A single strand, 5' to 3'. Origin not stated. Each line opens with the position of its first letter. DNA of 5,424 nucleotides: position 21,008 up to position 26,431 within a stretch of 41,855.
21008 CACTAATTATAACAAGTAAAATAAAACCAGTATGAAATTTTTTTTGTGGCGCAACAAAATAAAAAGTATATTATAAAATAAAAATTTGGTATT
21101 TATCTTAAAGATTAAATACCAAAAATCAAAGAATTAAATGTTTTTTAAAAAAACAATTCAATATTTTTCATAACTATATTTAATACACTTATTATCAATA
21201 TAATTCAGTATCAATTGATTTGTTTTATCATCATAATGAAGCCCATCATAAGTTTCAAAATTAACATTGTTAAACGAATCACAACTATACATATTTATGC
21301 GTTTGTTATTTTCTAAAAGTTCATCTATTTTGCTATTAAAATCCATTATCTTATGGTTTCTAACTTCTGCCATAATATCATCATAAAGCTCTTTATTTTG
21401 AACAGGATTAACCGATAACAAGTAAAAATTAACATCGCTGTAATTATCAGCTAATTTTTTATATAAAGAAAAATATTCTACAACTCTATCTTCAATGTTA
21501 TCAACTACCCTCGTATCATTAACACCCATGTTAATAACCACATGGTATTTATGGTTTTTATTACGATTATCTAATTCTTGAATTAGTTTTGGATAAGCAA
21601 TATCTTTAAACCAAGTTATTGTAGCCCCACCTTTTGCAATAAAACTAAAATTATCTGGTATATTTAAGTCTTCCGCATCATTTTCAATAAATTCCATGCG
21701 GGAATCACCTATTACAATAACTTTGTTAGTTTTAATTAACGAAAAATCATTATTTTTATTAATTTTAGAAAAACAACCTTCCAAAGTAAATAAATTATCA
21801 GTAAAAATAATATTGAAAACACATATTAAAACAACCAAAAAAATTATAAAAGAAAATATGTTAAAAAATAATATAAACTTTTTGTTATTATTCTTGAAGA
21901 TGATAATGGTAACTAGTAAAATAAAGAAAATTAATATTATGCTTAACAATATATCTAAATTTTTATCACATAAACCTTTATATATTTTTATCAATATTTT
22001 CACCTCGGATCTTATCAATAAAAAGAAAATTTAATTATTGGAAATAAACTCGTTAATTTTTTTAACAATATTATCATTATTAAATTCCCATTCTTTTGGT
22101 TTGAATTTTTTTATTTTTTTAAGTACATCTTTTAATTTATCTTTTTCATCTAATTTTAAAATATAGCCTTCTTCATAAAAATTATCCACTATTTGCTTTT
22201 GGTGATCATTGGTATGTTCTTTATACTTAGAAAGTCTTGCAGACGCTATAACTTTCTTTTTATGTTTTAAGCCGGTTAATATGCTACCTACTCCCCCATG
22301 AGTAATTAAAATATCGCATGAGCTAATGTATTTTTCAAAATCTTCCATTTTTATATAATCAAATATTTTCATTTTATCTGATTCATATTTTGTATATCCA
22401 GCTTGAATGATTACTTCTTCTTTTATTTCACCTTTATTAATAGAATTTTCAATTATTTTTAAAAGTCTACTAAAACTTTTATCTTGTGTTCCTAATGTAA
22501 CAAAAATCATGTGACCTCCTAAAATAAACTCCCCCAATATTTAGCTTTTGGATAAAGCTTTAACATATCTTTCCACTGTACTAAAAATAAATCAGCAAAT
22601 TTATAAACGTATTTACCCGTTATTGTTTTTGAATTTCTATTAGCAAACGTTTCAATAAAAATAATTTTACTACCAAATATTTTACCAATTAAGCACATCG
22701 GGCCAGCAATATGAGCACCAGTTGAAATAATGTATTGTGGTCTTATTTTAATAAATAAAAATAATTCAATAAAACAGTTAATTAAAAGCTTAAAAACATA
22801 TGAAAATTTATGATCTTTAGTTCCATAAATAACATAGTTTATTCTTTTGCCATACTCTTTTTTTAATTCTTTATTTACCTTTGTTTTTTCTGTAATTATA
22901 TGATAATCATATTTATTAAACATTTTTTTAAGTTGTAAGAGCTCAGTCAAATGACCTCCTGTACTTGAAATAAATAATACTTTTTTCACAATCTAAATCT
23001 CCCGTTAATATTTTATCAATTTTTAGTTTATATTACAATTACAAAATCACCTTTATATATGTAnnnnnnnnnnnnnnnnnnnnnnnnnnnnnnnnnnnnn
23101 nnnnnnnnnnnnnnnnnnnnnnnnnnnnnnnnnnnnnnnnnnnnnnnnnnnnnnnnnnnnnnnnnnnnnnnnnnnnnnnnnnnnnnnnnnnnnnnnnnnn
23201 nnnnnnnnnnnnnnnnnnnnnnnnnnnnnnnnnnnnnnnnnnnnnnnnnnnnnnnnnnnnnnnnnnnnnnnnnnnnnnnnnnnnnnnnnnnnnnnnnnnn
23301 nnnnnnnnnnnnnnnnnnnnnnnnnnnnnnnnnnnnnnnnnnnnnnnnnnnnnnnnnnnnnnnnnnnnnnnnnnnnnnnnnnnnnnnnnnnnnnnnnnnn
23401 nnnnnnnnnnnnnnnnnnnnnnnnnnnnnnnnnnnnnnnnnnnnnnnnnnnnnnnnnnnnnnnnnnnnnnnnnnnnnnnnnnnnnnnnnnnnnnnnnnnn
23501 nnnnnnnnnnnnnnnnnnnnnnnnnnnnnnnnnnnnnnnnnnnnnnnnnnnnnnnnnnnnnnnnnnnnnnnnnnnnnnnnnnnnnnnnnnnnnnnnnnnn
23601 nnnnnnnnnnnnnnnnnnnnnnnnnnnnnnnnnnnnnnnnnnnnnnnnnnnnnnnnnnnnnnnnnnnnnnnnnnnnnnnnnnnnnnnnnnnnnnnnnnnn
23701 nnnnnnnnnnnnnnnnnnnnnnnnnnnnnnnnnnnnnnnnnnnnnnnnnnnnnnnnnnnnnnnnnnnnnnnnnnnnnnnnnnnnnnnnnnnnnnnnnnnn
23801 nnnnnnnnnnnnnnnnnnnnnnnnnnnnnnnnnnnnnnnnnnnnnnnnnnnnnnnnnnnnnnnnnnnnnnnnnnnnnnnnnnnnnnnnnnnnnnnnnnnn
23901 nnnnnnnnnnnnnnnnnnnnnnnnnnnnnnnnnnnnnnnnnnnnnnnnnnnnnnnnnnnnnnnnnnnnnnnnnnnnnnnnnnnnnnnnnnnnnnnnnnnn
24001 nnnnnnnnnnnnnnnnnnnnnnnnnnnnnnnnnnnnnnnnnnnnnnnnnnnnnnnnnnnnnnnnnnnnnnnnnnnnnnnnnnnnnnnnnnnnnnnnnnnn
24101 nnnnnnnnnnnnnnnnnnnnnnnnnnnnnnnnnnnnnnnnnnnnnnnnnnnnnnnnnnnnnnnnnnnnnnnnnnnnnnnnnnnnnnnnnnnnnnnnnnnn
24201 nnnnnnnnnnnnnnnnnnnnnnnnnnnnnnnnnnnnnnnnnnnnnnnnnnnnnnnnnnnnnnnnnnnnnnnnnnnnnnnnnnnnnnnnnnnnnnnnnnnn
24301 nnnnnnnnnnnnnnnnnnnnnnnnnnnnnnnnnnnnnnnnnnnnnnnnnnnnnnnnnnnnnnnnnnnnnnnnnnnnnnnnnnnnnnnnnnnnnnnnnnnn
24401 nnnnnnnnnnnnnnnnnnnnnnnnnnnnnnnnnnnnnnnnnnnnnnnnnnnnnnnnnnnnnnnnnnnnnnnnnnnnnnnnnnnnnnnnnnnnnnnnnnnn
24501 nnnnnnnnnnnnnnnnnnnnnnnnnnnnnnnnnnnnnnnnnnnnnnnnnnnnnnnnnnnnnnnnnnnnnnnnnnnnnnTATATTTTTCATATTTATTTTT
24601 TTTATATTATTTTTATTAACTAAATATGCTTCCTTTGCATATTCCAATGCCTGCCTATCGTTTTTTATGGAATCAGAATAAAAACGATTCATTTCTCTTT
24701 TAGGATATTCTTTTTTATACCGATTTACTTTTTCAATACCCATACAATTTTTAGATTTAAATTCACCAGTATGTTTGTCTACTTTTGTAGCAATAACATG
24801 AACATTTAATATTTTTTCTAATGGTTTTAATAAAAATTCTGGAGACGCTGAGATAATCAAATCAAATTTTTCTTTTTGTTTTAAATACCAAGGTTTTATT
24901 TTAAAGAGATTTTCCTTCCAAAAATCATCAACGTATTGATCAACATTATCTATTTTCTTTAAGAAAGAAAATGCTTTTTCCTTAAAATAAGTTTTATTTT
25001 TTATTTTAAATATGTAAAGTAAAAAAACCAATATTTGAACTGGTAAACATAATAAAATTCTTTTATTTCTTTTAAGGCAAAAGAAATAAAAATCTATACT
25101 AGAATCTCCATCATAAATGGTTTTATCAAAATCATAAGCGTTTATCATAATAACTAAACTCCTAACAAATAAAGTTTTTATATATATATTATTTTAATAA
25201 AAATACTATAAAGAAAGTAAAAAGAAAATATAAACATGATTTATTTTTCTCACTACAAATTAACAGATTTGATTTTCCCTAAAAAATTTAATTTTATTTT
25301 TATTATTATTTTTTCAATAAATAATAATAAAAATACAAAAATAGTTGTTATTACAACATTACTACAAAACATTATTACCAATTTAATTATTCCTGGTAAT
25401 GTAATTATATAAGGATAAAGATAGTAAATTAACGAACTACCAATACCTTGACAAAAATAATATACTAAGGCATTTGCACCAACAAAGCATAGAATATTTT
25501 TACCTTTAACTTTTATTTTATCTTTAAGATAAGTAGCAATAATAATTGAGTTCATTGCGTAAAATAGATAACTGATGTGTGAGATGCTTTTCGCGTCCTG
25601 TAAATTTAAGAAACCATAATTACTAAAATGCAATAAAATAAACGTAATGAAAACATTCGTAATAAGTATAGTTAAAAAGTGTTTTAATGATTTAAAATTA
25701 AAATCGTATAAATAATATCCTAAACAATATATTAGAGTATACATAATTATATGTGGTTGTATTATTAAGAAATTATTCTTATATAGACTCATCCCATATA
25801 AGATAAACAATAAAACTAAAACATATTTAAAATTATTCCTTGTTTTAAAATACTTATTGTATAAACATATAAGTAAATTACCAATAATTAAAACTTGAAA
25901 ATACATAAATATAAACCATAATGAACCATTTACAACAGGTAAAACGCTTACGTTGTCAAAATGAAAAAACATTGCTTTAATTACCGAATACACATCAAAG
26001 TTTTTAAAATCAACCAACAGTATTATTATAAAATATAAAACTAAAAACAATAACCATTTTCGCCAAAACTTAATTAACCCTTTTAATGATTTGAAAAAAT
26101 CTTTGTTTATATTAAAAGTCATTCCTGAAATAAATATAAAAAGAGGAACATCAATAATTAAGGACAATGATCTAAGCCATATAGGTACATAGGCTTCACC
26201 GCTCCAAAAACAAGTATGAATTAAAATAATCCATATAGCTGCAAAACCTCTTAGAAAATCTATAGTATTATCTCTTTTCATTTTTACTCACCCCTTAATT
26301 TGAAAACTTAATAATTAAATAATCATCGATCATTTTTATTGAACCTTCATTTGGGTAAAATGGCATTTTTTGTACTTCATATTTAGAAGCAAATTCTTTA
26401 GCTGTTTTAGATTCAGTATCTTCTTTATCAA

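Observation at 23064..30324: UbiA-type polyprenyl-phosphate phosphoribosyltransferase, a HAD-phosphatase::GT-C fusion and two further large polytopic proteins: candidate lipid-linked pentofuranose donor/transfer module in a spore-forming Firmicute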

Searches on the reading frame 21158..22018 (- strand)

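Call 7: search_protein_families(library=pfam, proteins=[window:21158-22018:-], max_evalue=0.001)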
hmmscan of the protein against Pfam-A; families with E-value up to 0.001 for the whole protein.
window:21158-22018:- (286 aa): 1 family
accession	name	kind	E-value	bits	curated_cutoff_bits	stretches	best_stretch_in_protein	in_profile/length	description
PF00657.28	Lipase_GDSL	-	0.00028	21.5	23.6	1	128-273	48-207/208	GDSL-like Lipase/Acylhydrolase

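Call 33: search_protein_families(library=ncbifam, proteins=[window:21158-22018:-], max_evalue=0.001)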
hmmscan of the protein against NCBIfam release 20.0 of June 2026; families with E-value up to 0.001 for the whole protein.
window:21158-22018:- (286 aa): 0 families

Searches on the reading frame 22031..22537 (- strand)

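Call 5: search_protein_families(library=pfam, proteins=[window:22031-22537:-], max_evalue=0.01)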
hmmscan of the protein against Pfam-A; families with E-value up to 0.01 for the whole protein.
window:22031-22537:- (168 aa): 1 family
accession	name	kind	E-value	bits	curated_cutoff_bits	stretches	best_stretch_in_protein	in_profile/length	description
PF04101.22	Glyco_tran_28_C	-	1.7e-13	51.4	22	1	10-155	1-153/166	Glycosyltransferase family 28 C-terminal domain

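Call 6: search_protein_families(library=ncbifam, proteins=[window:22031-22537:-], max_evalue=0.01)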
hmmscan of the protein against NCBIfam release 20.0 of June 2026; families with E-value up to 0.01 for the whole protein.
window:22031-22537:- (168 aa): 3 families
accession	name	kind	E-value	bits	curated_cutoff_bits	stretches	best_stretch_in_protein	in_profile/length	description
NF041548.1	PssE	equivalog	8.1e-41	139.4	120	1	11-165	1-146/146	PssE/Cps14G family polysaccharide biosynthesis glycosyltransferase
NF046028.1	GluronsyltaseWelK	equivalog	1.6e-29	103.1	400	1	9-155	167-315/319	beta-1,4-glucuronosyltransferase WelK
TIGR00661.1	MJ1255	subfamily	0.0015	17.9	195.9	1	58-110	232-284/321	MJ1255/VC2487 family glycosyltransferase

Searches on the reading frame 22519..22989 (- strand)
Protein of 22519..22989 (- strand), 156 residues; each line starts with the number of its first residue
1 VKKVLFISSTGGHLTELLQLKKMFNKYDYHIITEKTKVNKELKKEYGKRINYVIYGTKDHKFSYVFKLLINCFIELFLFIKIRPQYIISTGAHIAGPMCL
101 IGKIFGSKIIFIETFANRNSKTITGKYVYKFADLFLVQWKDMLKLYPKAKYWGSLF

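Call 5: search_protein_families(library=pfam, proteins=[window:22519-22989:-], max_evalue=0.01)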
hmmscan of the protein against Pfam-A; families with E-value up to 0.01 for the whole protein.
window:22519-22989:- (156 aa): 2 families
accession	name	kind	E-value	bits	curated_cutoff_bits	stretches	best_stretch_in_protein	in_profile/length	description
PF08660.17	Alg14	-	6.5e-15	56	27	1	11-155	8-171/171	Oligosaccharide biosynthesis protein Alg14 like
PF03033.26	Glyco_transf_28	-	0.0011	19.5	26.2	1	9-111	7-116/139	Glycosyltransferase family 28 N-terminal domain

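Call 6: search_protein_families(library=ncbifam, proteins=[window:22519-22989:-], max_evalue=0.01)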
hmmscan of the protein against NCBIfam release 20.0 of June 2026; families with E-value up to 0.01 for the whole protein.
window:22519-22989:- (156 aa): 3 families
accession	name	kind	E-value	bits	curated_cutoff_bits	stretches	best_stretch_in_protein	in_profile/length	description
NF041549.1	PssD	equivalog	7.9e-52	175.6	110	1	5-155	1-151/151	PssD/Cps14F family polysaccharide biosynthesis glycosyltransferase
NF046028.1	GluronsyltaseWelK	equivalog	3.6e-21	75.6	400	1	7-154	4-154/319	beta-1,4-glucuronosyltransferase WelK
TIGR01133.1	murG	equivalog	0.0012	18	250.25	1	10-149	15-156/353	undecaprenyldiphospho-muramoylpentapeptide beta-N-acetylglucosaminyltransferase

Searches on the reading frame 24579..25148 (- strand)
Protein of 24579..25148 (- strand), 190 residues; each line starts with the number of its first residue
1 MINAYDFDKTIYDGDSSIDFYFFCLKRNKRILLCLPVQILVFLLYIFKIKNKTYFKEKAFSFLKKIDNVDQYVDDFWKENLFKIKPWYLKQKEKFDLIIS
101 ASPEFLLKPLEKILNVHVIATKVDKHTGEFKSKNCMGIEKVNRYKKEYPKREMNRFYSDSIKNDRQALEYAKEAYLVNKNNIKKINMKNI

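Call 73: search_solved_structures(query=window:24579-25148:-, max_evalue=0.1)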
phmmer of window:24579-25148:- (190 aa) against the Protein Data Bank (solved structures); distinct sequences matched with E-value up to 0.1: 0.
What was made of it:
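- Tried and rejected: No hits (call 73).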

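Call 85: search_protein_representatives(protein=window:24579-25148:-)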
Query: 190 residues. Proteins with E-value up to 0.001 (for the whole library): 1505; up to 1e-10: 729; up to 1e-30: 196. The best 150 are listed.
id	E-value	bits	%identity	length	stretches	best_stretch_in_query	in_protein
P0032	2.8e-66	239.1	63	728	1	1-185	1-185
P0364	2.3e-65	236.1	61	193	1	1-189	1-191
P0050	1.1e-60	220.8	64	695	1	1-182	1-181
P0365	1.1e-56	207.8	56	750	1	2-182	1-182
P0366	7.0e-52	192.1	57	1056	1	1-186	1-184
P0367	7.4e-52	192.0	52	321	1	1-184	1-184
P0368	6.0e-51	189.1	52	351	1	2-186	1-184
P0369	4.0e-48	179.9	52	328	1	2-182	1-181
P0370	2.0e-47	177.6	52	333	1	2-186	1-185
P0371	2.2e-47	177.4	48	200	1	1-183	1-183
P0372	3.2e-47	176.9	48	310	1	2-187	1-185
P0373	5.3e-47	176.2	51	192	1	2-182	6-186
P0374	1.0e-46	175.3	51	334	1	2-189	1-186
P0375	1.3e-46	174.9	50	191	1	2-190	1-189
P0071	1.3e-46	174.9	55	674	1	1-186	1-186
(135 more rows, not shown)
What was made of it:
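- The HAD is N-terminal in nearly all of the best 150 matches (call 85).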

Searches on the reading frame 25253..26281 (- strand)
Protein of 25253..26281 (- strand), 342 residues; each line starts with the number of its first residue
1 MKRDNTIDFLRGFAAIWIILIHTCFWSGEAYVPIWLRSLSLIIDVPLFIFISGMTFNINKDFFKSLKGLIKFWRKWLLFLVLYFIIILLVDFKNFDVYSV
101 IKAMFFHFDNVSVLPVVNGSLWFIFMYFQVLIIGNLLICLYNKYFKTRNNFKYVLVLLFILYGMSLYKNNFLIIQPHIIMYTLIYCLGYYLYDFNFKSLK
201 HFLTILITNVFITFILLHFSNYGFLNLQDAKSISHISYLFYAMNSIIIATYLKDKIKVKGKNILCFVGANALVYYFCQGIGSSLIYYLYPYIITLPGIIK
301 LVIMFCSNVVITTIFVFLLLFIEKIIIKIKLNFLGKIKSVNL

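Call 5: search_protein_families(library=pfam, proteins=[window:25253-26281:-], max_evalue=0.01)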
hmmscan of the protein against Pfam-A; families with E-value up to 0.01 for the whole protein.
window:25253-26281:- (342 aa): 1 family
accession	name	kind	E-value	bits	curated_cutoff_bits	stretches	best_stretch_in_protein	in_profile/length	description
PF01757.29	Acyl_transf_3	-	2.7e-16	60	31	1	6-315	3-324/326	Acyltransferase domain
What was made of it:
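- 25253..26281 (-): 342-aa Acyl_transf_3 membrane acyltransferase embedded in the module. It is a probable glycan O-acyltransferase and an accessory, not part of the sugar-donor pathway. Pfam PF01757 2.7e-16 (call 5).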

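Call 6: search_protein_families(library=ncbifam, proteins=[window:25253-26281:-], max_evalue=0.01)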
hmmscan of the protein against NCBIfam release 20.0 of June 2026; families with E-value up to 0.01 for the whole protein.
window:25253-26281:- (342 aa): 0 families
